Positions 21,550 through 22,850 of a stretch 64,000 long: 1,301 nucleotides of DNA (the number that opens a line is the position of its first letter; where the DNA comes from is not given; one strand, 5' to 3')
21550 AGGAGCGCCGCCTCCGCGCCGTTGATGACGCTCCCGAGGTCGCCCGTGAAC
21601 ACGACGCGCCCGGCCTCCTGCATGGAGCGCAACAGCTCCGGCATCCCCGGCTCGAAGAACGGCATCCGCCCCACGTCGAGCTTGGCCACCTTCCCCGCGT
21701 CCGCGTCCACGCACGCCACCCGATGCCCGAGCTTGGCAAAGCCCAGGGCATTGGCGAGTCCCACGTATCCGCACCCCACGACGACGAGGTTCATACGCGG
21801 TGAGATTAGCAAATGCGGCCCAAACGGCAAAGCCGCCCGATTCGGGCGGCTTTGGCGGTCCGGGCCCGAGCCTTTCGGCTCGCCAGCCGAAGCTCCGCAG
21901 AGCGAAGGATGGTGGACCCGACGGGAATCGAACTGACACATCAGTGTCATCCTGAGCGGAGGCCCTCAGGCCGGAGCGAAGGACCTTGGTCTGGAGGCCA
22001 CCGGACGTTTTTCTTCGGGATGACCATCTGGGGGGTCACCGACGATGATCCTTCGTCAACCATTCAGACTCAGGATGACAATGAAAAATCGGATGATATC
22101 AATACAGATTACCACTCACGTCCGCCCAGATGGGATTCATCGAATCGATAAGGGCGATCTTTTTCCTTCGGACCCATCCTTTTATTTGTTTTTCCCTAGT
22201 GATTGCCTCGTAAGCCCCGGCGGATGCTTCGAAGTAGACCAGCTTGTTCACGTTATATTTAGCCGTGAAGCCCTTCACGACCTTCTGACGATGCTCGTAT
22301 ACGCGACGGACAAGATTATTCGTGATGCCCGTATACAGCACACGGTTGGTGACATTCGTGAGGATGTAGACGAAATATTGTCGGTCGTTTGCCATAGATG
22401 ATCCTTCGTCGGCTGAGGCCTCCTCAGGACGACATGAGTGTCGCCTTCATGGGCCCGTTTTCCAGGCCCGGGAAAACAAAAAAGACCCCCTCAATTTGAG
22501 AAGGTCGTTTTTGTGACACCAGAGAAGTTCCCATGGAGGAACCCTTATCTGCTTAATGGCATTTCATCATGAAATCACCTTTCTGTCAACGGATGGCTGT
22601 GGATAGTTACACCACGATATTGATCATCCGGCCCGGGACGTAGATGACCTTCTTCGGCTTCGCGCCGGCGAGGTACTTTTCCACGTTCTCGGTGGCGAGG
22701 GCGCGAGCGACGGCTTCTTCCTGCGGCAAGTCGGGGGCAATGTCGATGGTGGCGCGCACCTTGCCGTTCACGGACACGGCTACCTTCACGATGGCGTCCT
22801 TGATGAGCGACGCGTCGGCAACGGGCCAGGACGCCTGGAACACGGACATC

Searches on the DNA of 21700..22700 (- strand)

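Call 50: search_rna_families(source=window, start=21700, end=22700, threshold=evalue, max_evalue=1, show_alignments=2)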
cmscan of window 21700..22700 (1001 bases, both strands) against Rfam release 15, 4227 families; matches with E-value up to 1: 0.
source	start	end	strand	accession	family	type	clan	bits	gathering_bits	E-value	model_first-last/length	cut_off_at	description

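Call 100: search_rna_families(sources=[L198, L215, L213, L230, L195, L162, L161], threshold=evalue, max_evalue=1)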
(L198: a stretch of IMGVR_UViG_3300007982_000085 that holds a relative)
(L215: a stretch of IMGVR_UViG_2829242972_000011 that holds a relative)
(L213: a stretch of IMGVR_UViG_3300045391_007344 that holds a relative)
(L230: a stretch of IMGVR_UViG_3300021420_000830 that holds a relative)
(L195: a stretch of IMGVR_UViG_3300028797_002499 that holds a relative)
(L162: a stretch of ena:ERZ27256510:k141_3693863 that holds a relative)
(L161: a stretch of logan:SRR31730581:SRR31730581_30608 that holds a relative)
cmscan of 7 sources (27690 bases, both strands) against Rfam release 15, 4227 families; matches with E-value up to 1: 5.
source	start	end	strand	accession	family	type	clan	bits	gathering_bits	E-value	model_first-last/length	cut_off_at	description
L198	3007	3132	+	RF02901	AaHKsRNA41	Gene; sRNA;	-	50.9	97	5.4e-09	1-187/187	no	Aggregatibacter sRNA 41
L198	2974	3036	-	RF03312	mir-880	Gene; miRNA;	-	30.1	80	0.0091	1-78/78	no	mir-880 microRNA precursor family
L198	2976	3035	-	RF04280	mir-890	Gene; miRNA;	CL00136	30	56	0.0065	1-74/74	no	mir-890 microRNA precursor family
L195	1263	1355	-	RF00516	ylbH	Cis-reg; leader;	-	27.7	50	0.032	1-122/122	no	ylbH leader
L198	505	573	+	RF03881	mir-59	Gene; miRNA;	-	26.2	80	0.21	1-66/66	no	mir-59 microRNA precursor family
